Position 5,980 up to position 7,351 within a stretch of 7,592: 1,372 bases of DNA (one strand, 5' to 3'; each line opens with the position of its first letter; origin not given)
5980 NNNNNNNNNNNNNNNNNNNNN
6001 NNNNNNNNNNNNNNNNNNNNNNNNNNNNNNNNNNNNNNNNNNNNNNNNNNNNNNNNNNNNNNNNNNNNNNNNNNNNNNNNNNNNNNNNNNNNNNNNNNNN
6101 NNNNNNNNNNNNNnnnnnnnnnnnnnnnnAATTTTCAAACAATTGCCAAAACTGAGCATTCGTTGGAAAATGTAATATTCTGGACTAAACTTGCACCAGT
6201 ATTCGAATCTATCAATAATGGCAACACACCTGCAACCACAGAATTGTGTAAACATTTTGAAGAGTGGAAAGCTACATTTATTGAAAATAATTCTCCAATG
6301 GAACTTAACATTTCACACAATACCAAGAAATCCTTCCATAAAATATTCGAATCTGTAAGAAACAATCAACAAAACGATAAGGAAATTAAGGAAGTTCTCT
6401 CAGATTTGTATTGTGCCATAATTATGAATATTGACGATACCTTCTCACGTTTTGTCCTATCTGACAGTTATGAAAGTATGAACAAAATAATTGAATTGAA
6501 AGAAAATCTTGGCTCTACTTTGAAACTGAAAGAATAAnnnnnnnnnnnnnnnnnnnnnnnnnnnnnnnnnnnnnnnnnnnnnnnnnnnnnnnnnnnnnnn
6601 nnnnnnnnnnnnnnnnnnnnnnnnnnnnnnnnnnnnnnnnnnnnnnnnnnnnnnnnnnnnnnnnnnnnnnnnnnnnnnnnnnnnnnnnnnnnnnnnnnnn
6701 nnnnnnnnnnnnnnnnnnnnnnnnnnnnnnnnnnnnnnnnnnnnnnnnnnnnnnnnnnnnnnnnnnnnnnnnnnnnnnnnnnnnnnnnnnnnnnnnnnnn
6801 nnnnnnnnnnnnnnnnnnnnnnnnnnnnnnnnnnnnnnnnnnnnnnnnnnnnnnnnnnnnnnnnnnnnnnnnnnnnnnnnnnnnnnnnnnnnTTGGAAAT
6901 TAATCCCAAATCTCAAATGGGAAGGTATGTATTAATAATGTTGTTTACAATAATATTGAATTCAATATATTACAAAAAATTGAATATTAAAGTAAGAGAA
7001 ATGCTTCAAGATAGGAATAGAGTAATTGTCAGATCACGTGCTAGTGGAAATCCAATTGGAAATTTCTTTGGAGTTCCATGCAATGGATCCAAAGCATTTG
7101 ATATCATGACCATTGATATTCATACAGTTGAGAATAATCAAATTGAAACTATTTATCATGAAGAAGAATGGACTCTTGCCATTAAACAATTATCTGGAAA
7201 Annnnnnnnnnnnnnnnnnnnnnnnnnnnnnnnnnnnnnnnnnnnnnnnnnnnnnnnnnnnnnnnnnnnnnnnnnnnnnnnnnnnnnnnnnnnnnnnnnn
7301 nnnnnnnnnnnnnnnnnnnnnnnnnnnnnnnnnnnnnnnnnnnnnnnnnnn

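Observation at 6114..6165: In-frame TGA inside a conserved RGS domain, with no room for an intron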

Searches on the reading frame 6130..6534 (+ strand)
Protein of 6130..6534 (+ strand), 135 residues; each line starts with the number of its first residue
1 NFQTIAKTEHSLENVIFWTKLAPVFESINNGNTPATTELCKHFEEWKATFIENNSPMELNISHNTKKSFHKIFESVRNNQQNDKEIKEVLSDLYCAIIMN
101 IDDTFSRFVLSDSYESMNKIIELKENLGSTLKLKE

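Call 6: search_protein_families(library=pfam, proteins=[window:6130-6534:+], max_evalue=1)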
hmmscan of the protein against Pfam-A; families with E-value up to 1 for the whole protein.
window:6130-6534:+ (135 aa): 3 families
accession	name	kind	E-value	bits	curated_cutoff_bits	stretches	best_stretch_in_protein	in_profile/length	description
PF00615.24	RGS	-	8.5e-06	26.6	23.9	1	2-116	15-116/117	Regulator of G protein signaling domain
PF15767.10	ARMH4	-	0.0076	15.3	25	1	3-91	316-405/583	Armadillo-like helical domain-containing protein 4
PF01756.24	ACOX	-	0.041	14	22.1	1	43-131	35-118/181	Acyl-CoA oxidase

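Call 8: find_homologous_proteins(query=window:6130-6534:+, max_evalue=0.001)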
Query window:6130-6534:+: 8 candidates shared short words with the query, none scored E <= 0.001.

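Call 16: search_protein_representatives(protein=window:6130-6534:+)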
Query: 135 residues. Proteins with E-value up to 0.001 (for the whole library): 36; up to 1e-10: 4; up to 1e-30: 2. The best 36 are listed.
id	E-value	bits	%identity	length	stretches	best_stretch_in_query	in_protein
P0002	6.1e-77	272.1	97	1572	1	2-135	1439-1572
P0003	2.8e-40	153.6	54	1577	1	2-132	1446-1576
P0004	4.9e-15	72.1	36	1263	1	2-129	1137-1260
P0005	2.4e-11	60.2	37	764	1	2-129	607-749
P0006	2.7e-10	56.8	39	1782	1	2-130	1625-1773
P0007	3.7e-09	53.1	26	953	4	5-116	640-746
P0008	2.6e-08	50.4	33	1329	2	2-127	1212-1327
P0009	2.0e-07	47.5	27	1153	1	2-129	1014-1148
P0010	8.9e-07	45.4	35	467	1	7-119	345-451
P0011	1.0e-06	45.3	33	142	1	7-119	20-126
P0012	2.1e-06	44.2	35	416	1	8-116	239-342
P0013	4.0e-06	43.3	28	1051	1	5-118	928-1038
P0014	9.3e-06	42.1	31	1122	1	2-126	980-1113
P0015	1.1e-05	41.9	31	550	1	7-128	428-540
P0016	1.2e-05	41.8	30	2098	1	2-126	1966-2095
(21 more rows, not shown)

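Call 18: list_cluster_members(proteins=[P0002, P0003])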
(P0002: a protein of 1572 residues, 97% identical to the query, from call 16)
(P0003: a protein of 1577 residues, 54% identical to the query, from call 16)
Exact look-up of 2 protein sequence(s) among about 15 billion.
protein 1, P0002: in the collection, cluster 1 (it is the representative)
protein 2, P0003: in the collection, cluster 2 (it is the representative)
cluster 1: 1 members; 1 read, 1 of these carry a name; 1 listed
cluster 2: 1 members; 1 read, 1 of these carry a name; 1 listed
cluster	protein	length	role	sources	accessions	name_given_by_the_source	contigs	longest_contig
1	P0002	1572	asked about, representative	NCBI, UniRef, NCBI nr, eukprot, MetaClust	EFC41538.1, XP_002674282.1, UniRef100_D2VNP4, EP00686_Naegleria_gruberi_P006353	predicted protein [Naegleria gruberi] | Predicted protein n=1 Tax=Naegleria gruberi TaxID=5762 RepID=D2VNP4_NAEGR | uncharacterized protein NAEGRDRAFT_80662 [Naegleria gruberi]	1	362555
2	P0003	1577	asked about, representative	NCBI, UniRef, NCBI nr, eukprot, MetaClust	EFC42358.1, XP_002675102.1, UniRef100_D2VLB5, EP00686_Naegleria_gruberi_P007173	RGS-domain-containing protein [Naegleria gruberi] | RGS-domain-containing protein n=1 Tax=Naegleria gruberi TaxID=5762 RepID=D2VLB5_NAEGR | XP_002675102.1 RGS-domain-containing protein [Naegleria gruberi strain NEG-M]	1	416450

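Call 19: find_encoding_contigs(protein=P0002, flank=10000, max_places=5)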
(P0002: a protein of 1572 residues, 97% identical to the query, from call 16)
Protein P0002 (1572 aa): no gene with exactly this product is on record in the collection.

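Call 22: search_protein_families(library=pfam, proteins=[P0002], max_evalue=0.01)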
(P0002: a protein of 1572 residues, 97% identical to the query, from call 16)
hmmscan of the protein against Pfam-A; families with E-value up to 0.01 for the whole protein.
P0002 (1572 aa): 3 families
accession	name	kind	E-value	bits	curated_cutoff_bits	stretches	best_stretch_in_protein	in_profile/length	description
PF00615.24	RGS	-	8.6e-10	39.5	23.9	1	1426-1553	2-116/117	Regulator of G protein signaling domain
PF01825.27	GPS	-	1.1e-06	29.5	22.5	1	1056-1094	2-43/45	GPCR proteolysis site, GPS, motif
PF01436.27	NHL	-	1.7e-06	28.2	20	0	635-657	6-27/28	NHL repeat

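Call 27: find_encoding_contigs(protein=window:6163-6534:+, flank=3000, max_places=6)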
Protein seq(124 aa) (124 aa): no gene with exactly this product is on record in the collection.

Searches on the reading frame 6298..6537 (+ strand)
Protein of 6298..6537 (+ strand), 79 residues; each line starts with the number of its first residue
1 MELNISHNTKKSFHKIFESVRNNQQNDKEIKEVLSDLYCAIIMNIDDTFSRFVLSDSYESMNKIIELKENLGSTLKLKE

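Call 26: find_encoding_contigs(protein=window:6298-6537:+, flank=3000, max_places=6)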
Protein window:6298-6537:+ (79 aa): no gene with exactly this product is on record in the collection.

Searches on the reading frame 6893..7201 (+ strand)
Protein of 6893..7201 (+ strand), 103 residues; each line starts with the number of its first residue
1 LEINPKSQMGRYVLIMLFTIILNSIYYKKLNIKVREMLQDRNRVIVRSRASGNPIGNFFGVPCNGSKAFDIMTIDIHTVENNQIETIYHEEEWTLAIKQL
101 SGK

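Call 6: search_protein_families(library=pfam, proteins=[window:6893-7201:+], max_evalue=1)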
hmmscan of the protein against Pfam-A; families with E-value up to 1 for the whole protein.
window:6893-7201:+ (103 aa): 3 families
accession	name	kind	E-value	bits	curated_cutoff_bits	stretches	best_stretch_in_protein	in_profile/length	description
PF07366.18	SnoaL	-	6.4e-07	29.7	28.4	1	30-86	57-112/126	SnoaL-like polyketide cyclase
PF12680.13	SnoaL_2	-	0.097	13.7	27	1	29-84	52-99/102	SnoaL-like domain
PF10184.16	DUF2358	-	0.32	11.7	24.3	0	8-54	39-86/113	Uncharacterized conserved protein (DUF2358)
